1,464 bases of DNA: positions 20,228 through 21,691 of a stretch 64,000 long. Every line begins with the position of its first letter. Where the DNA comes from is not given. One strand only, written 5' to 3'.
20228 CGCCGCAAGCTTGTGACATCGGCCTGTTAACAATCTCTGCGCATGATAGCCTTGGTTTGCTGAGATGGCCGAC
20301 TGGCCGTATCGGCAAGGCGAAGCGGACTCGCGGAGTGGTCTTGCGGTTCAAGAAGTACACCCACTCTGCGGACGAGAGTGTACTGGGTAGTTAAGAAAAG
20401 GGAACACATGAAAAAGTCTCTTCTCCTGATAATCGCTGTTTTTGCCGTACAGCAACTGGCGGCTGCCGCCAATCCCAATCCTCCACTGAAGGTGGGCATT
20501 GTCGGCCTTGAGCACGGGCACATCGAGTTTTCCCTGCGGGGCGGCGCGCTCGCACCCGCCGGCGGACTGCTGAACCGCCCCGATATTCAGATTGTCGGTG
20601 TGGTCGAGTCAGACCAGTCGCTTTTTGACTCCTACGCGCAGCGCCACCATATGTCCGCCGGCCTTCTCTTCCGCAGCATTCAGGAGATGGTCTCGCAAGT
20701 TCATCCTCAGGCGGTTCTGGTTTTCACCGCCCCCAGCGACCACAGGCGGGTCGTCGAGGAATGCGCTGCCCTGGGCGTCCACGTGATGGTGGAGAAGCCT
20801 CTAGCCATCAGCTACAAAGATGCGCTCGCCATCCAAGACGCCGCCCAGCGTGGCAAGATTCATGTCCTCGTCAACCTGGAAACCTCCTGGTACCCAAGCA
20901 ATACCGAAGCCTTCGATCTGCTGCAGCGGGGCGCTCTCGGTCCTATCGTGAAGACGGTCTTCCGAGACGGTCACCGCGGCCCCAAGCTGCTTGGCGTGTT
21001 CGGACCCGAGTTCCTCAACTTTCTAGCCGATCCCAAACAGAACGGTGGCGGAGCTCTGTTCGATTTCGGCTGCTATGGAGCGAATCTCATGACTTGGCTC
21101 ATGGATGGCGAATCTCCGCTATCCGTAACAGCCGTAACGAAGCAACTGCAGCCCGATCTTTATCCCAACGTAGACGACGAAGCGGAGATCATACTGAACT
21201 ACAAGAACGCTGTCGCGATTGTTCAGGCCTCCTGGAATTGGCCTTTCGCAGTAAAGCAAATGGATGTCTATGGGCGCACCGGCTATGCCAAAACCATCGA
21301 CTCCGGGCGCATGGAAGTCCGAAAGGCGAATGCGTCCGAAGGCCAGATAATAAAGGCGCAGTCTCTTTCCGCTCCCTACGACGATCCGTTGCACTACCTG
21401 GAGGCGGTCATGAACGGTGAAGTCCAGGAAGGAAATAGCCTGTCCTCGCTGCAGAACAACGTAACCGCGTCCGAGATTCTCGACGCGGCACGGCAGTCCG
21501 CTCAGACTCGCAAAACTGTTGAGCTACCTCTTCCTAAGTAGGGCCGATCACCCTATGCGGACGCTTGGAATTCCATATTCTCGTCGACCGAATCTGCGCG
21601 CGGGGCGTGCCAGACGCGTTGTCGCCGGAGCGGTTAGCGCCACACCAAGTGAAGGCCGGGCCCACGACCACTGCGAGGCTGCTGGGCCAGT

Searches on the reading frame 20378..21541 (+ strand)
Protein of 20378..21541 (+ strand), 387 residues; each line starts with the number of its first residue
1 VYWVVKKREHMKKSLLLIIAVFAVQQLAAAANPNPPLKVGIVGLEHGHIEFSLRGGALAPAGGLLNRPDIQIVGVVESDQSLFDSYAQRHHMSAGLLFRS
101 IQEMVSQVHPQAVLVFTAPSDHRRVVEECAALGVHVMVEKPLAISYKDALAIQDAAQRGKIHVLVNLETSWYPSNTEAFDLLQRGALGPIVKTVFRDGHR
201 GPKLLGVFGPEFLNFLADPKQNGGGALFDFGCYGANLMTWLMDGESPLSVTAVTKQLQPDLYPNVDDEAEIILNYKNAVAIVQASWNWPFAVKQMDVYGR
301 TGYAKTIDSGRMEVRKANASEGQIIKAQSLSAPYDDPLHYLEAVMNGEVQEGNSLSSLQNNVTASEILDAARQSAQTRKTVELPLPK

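Call 12: search_protein_families(library=pfam, proteins=[window:20378-21541:+], max_evalue=0.0001)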
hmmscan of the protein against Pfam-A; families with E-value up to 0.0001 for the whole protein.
window:20378-21541:+ (387 aa): 3 families
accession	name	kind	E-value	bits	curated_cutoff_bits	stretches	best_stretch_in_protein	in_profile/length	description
PF22725.1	GFO_IDH_MocA_C3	-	6.7e-17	62.1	27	1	180-304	6-123/124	GFO/IDH/MocA C-terminal domain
PF01408.29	GFO_IDH_MocA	-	9.6e-16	59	24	1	38-165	2-118/120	Oxidoreductase family, NAD-binding Rossmann fold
PF02894.22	GFO_IDH_MocA_C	-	2.9e-09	37.5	22.9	1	219-383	35-218/218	Oxidoreductase family, C-terminal alpha/beta domain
